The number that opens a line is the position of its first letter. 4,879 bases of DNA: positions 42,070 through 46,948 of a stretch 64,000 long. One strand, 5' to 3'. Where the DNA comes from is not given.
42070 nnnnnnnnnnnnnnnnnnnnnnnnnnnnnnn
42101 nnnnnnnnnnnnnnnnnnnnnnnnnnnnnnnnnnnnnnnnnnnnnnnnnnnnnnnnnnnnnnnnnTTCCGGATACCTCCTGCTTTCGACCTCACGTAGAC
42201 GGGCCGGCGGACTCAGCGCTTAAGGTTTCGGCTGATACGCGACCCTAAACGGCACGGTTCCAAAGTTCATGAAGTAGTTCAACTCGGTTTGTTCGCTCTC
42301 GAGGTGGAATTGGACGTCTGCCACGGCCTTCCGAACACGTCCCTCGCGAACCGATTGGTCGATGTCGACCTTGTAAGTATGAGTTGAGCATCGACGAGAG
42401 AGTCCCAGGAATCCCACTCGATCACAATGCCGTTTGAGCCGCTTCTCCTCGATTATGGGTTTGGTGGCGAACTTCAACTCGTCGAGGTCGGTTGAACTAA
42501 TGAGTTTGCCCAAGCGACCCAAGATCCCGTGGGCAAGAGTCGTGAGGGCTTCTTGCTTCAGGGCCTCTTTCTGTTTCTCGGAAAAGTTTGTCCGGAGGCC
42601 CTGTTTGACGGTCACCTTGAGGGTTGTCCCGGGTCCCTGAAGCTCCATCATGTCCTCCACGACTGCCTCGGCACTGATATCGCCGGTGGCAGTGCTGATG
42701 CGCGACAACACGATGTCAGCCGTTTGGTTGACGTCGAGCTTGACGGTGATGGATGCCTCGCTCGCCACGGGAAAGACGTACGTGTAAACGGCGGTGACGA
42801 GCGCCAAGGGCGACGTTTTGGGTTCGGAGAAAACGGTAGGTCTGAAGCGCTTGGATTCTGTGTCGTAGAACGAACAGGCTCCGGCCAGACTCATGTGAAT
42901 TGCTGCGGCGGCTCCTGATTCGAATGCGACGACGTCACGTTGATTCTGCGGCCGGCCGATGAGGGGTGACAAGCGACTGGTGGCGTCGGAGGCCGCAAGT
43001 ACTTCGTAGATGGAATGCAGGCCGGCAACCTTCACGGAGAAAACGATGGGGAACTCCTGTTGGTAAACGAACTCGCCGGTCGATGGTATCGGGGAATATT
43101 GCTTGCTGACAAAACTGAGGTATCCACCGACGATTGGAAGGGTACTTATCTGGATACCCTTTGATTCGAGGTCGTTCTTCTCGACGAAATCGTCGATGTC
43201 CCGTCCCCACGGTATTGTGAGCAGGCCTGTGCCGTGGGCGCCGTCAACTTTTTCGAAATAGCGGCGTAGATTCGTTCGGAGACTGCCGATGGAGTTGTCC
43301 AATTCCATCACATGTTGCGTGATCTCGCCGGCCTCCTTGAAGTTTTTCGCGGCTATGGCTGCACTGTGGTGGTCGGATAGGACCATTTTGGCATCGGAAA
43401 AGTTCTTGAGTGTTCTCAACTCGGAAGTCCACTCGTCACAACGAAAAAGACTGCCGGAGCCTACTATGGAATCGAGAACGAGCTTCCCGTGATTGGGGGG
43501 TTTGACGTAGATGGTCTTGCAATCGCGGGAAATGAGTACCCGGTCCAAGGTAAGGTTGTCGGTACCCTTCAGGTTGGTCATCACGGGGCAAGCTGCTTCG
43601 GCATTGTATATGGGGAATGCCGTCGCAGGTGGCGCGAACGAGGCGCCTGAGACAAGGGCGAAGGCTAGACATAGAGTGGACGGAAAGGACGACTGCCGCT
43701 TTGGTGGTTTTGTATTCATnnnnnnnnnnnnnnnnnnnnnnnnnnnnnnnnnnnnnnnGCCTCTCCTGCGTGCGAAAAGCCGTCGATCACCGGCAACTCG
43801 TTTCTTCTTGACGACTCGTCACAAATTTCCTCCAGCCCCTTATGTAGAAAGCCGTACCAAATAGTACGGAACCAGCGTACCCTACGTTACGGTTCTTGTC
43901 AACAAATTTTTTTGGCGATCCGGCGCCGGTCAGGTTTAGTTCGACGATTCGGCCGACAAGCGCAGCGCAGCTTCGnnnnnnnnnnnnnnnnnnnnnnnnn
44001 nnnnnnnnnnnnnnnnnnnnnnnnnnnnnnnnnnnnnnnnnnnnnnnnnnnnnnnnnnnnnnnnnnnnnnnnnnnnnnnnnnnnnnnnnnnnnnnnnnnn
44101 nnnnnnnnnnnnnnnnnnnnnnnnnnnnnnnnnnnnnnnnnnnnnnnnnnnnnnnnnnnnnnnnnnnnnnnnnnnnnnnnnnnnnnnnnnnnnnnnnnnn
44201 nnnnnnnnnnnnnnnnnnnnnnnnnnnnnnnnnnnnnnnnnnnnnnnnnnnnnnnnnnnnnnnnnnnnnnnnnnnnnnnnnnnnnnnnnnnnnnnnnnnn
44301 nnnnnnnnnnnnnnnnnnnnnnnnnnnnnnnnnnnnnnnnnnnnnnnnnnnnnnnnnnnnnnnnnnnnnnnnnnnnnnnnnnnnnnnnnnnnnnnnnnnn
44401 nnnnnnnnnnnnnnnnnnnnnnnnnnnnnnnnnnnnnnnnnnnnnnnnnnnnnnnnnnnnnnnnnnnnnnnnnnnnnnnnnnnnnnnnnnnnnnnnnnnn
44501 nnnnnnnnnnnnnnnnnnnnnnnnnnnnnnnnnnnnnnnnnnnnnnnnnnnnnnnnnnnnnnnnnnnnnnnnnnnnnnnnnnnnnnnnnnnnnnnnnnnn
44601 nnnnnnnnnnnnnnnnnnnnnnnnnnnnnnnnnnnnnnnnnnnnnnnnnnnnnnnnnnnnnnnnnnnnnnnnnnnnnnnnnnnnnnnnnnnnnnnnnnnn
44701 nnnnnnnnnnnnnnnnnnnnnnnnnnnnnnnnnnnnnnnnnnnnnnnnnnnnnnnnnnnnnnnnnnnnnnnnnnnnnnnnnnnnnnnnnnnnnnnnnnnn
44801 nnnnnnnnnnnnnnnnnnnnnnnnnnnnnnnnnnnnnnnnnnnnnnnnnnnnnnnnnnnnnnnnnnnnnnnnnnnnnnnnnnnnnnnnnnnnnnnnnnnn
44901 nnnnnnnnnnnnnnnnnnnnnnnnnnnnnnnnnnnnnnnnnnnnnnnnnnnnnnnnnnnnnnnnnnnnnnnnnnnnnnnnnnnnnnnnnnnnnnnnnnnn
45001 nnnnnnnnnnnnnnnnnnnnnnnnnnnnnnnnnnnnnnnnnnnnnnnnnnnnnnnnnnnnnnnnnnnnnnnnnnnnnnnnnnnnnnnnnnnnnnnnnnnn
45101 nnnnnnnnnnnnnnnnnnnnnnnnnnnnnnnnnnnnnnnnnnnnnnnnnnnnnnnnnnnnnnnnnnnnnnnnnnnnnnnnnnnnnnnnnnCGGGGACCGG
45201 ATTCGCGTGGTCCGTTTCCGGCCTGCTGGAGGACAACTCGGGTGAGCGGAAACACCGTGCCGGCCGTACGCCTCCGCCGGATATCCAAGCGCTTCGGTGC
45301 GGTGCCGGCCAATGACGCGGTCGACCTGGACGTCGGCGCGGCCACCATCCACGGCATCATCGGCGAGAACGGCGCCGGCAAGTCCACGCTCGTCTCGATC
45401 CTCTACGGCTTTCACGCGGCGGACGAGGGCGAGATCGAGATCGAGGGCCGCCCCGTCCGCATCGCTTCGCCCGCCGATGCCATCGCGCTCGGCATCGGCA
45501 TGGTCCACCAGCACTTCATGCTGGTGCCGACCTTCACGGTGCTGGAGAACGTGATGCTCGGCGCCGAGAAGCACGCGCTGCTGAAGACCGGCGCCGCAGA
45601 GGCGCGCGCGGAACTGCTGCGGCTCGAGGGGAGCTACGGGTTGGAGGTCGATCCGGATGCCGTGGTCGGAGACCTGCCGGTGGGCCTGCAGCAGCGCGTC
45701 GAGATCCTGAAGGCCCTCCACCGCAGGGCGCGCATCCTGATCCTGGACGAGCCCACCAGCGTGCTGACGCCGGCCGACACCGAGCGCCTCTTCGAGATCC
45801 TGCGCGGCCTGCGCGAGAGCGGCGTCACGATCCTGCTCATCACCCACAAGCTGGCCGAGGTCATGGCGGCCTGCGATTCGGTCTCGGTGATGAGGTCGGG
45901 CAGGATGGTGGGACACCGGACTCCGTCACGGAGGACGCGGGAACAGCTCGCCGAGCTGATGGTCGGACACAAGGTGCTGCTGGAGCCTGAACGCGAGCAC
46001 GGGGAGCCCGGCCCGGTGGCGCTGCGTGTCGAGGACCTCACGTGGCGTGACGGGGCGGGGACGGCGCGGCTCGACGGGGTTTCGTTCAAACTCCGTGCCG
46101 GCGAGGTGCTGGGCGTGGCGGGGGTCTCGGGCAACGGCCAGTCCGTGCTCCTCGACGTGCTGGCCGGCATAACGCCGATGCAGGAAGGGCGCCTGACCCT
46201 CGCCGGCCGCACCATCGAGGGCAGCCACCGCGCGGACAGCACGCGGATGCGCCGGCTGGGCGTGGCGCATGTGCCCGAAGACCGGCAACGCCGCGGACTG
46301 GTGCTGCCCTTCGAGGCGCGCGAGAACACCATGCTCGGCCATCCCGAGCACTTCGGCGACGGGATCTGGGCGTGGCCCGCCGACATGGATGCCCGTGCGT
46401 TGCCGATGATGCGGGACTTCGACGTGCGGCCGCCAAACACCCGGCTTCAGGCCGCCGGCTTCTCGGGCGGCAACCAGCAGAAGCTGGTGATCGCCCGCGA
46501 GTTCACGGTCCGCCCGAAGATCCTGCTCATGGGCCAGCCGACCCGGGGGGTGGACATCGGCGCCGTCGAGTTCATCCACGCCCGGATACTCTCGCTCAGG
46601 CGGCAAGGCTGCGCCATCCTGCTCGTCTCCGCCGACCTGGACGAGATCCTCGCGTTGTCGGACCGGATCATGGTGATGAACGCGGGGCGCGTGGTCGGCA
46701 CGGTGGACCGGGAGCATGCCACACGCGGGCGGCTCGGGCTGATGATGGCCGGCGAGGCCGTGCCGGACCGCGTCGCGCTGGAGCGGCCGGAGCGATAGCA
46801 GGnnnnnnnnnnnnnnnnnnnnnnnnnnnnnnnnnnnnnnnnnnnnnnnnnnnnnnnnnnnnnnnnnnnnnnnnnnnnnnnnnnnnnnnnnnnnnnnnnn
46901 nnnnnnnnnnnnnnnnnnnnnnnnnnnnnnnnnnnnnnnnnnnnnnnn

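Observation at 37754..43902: Six-gene, lower-GC operon in which every product is predicted to be exported and none belongs to a family I recognise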

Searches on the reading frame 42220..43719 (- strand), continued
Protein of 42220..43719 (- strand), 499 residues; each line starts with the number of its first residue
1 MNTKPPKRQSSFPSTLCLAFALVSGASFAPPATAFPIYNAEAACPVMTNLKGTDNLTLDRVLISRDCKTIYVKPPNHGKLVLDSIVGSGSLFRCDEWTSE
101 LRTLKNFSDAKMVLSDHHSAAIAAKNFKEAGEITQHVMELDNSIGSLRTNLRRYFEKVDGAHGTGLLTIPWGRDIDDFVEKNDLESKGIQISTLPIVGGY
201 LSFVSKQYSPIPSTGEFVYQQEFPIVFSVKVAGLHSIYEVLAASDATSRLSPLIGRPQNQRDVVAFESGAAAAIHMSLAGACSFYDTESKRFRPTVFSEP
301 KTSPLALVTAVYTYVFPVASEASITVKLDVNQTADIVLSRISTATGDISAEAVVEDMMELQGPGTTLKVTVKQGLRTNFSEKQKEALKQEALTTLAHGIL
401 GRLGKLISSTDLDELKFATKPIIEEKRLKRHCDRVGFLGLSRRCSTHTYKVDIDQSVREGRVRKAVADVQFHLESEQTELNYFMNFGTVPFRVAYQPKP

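Call 76: list_cluster_members(proteins=[P0010, P0011, P0012, P0014, P0016, P0021, P0024, P0027, P0036, P0040])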
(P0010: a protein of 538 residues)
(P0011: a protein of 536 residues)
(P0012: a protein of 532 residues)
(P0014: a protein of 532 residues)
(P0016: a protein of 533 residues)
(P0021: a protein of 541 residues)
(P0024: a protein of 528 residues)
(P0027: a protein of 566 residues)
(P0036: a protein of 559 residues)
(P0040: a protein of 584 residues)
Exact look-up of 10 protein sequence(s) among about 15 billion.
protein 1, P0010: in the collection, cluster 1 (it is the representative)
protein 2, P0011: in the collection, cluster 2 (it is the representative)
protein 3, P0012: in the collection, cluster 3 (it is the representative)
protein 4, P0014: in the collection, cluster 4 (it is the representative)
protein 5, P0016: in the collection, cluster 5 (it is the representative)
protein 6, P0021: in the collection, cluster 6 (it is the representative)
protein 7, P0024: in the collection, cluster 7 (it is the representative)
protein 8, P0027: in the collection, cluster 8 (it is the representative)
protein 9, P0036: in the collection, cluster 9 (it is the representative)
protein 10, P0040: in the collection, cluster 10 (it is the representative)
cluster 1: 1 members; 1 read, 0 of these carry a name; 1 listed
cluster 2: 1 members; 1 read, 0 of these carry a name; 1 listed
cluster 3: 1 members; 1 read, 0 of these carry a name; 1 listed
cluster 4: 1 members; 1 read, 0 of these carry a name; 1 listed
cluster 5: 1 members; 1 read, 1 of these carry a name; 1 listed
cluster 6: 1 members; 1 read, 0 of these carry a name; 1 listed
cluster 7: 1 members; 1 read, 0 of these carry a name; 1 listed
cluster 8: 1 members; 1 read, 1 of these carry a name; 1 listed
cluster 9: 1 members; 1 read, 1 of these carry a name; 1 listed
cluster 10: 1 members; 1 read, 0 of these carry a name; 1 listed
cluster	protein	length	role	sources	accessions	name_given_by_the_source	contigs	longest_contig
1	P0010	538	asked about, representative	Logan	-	-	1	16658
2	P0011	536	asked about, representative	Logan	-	-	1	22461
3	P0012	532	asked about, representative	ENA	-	-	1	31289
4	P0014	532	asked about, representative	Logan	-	-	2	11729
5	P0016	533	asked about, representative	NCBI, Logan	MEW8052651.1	MAG: hypothetical protein AB2809_20010 [Candidatus Thiodiazotropha sp.]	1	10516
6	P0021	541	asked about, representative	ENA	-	-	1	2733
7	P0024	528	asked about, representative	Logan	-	-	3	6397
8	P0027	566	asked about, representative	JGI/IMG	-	hypothetical protein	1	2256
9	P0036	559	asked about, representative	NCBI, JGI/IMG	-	hypothetical protein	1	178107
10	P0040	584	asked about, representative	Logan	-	-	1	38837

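Call 77: list_cluster_members(proteins=[P0041, P0045, P0050, P0064, P0079, P0093, P0110, P0115, P0120, P0145])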
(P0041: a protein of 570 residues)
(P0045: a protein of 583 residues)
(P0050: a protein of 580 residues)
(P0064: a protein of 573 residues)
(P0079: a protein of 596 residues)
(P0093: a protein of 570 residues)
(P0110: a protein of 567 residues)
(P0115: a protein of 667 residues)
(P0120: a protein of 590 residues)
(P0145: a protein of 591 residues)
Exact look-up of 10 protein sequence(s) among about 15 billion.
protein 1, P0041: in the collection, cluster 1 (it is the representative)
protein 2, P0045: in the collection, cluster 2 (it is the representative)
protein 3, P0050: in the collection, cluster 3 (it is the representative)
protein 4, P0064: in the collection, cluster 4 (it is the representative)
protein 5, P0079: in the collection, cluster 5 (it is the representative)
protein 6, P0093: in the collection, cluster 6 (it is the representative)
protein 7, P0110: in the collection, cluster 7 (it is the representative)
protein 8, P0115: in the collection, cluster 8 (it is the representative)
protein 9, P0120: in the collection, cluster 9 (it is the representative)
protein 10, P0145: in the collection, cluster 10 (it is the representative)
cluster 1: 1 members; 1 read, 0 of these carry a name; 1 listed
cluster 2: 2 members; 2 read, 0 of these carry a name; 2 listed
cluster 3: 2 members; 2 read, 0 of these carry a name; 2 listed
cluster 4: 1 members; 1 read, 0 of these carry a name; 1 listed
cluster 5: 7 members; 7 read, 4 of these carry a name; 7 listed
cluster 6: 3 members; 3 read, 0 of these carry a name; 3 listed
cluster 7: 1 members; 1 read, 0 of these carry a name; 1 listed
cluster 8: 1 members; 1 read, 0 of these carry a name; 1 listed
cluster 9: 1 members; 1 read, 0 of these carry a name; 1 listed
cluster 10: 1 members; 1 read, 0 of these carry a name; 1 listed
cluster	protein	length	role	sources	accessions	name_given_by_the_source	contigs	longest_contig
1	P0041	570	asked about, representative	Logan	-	-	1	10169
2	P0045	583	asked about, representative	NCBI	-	-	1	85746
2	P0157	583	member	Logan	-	-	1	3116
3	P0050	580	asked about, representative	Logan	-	-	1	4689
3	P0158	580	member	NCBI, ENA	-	-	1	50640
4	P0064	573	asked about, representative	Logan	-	-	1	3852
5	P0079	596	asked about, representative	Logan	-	-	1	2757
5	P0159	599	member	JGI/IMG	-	hypothetical protein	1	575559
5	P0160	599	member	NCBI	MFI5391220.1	MAG: hypothetical protein ACHQYQ_07655 [Bacteriovoracales bacterium]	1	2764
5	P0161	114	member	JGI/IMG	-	hypothetical protein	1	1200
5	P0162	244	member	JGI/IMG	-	hypothetical protein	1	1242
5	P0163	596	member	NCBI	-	-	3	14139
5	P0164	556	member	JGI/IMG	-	-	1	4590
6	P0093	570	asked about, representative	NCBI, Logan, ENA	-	-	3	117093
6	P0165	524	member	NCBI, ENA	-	-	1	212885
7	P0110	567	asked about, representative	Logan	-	-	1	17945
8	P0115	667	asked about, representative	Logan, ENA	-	-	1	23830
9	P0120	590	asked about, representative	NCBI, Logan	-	-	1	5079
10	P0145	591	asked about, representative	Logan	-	-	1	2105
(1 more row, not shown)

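Call 84: find_encoding_contigs(protein=P0036, flank=10000, max_places=1)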
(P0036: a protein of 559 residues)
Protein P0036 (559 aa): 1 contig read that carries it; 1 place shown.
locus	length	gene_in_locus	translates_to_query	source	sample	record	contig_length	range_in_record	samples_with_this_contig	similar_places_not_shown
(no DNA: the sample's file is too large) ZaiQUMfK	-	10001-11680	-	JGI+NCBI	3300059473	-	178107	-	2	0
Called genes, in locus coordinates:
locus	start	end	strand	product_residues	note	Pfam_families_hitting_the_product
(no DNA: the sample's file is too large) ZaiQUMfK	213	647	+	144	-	-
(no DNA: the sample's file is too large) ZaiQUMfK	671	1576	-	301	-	PF14394:DUF4423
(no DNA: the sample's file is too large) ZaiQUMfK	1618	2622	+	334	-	PF01636:APH, PF02958:EcKL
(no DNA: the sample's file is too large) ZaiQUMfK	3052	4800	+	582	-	PF05496:RuvB_N (faint), PF13177:DNA_pol3_delta2, PF00004:AAA, PF07728:AAA_5 (weak), PF13401:AAA_22 (weak), PF22608:DNAX_ATPase_lid, PF12169:DNA_pol3_gamma3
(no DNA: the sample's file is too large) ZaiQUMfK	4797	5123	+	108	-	PF02575:YbaB_DNA_bd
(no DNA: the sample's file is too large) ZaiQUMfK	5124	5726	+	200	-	PF21176:RecR_HhH, PF13662:Toprim_4, PF01751:Toprim, PF21175:RecR_C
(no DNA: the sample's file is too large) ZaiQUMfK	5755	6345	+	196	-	PF00025:Arf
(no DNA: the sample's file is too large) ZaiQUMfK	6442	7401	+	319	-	PF02445:NadA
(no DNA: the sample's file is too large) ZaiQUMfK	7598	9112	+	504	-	-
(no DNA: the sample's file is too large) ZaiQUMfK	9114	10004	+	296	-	-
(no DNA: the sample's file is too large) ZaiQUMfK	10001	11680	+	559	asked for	-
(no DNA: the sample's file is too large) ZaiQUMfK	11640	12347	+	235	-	-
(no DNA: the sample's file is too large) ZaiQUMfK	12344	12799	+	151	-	-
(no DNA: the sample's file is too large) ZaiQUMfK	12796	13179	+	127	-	-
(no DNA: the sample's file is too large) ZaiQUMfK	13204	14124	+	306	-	PF13855:LRR_8 (faint), PF12799:LRR_4 (weak)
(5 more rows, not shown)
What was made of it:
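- Many carriers are themselves predators (Bdellovibrionota), with the locus among housekeeping genes (call 84).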

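Call 85: find_encoding_contigs(protein=P0093, flank=10000, max_places=1)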
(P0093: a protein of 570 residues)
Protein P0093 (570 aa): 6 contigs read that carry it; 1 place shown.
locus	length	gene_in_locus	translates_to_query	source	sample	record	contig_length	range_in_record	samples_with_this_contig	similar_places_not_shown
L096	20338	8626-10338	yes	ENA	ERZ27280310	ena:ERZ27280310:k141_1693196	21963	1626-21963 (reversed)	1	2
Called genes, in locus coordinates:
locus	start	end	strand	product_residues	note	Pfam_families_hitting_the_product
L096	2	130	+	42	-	?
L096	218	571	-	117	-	PF01050:MannoseP_isomer (weak)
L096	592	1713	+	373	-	PF01479:S4, PF00849:PseudoU_synth_2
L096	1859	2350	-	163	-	-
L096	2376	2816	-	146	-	-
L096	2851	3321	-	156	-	PF09835:DUF2062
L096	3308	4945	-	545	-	-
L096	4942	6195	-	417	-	PF13393:tRNA-synt_His, PF00587:tRNA-synt_2b, PF03129:HGTP_anticodon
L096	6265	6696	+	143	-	PF03652:RuvX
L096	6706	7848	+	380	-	PF02618:YceG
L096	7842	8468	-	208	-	PF02870:Methyltransf_1N, PF01035:DNA_binding_1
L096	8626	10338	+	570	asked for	-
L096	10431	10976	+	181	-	-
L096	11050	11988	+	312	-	-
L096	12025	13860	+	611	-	-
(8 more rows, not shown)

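Call 99: search_protein_families(library=pfam, proteins=[L007:331-1260:+], max_evalue=0.1)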
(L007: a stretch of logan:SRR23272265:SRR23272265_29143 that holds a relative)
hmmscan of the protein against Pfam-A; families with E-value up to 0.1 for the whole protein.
L007:331-1260:+ (309 aa): 0 families

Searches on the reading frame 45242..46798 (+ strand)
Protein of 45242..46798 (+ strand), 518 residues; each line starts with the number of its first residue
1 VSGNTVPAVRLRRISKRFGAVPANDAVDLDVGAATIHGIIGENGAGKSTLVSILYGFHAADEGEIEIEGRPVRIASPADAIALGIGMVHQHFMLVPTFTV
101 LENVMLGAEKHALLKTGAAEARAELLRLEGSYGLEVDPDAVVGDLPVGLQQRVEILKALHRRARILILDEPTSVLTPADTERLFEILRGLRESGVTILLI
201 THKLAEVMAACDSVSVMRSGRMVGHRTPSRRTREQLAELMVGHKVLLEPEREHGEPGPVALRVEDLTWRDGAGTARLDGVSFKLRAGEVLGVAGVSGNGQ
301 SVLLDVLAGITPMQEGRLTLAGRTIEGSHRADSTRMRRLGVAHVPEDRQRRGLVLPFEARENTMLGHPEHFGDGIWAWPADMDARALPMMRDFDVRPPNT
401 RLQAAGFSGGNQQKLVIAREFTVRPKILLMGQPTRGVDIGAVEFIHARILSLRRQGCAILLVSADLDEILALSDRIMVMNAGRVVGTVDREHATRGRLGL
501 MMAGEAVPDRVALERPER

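Call 28: find_related_loci(query=window:45242-46798:+, collection=genome_contigs, flank=10000)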
Query window:45242-46798:+ (518 aa) in genome_contigs; peptide patterns used: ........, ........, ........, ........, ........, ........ (x = any residue, [..] = any of these).
600 stretches matched a pattern (row limit reached: there are more); 599 encode a relative of the query (tblastn E <= 1e-3); the best 80 are kept; 80 distinct loci.
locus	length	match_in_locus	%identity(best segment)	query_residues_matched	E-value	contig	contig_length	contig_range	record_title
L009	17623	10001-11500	60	7-504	0e+0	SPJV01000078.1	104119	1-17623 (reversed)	MAG: Alphaproteobacteria bacterium isolate BinT2.006_T3.003 contig_9, whole genome shotgun sequence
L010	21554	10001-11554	63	4-518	0e+0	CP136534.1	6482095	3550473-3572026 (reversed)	MAG: Devosia sp. isolate RCC3390_8c chromosome, complete genome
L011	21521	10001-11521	59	1-504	0e+0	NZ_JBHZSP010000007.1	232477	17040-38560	Marinomonas posidonica strain HQB-55 NODE_7_length_232477_cov_121.480086, whole genome shotgun sequence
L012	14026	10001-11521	58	1-504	7e-180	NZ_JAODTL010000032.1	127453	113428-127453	Marinomonas pontica strain LMG 22531 contig_39, whole genome shotgun sequence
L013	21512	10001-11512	59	7-509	2e-176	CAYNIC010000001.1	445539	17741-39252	MAG TPA_asm: uncultured Rhodospirillales bacterium isolate SRP189682_co2_447 genome assembly, contig: NODE_1_length_4455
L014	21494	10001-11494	59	7-506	6e-176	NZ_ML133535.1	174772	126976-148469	Rhizobium anhuiense strain CCBAU 23252 Scaffold15, whole genome shotgun sequence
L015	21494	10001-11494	59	7-506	2e-175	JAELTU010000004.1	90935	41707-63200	Rhizobium sp. ASV20 NODE_4_length_90935_cov_15.474903, whole genome shotgun sequence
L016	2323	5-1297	67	74-507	0e+0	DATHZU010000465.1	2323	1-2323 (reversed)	MAG TPA_asm: Thermohalobaculum sp. isolate SMAG_U16246 k141_646972, whole genome shotgun sequence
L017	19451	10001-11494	57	7-506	9e-175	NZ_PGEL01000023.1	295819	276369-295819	Agrobacterium bohemicum strain R90 172112863_Agrobacter_R90_-_Scaffold7_R90_sequence, whole genome shotgun sequence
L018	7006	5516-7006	57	8-503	1e-175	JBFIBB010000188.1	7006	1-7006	MAG: Rhizobiaceae bacterium isolate Mix_sand10.2021.08.G.50 k141_242373_length_7006_cov_9.6650, whole genome shotgun seq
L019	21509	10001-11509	57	3-503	3e-174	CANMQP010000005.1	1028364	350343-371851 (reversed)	uncultured Kiloniellaceae bacterium isolate 2-526A_2.fasta genome assembly, contig: NODE_2, whole genome shotgun sequenc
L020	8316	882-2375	56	6-502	4e-174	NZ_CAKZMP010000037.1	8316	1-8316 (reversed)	MAG: uncultured Kiloniella sp. isolate ERR2094167_bin.33_CONCOCT_v1.1_MAG ERZ650161.5826, whole genome shotgun sequence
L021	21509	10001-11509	59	8-507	2e-173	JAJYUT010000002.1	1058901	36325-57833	MAG: Proteobacteria bacterium isolate FK1.bin31 NODE_3_length_1058901_cov_14.741537, whole genome shotgun sequence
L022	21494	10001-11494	57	7-506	1e-173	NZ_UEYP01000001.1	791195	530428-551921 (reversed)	Ciceribacter selenitireducens ATCC BAA-1503 isolate T2.30D-1.1, whole genome shotgun sequence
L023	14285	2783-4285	56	4-506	3e-173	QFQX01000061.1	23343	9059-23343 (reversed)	MAG: Shinella sp. isolate S2_003_000_R2_6 S2_003_000_R2_scaffold_1843, whole genome shotgun sequence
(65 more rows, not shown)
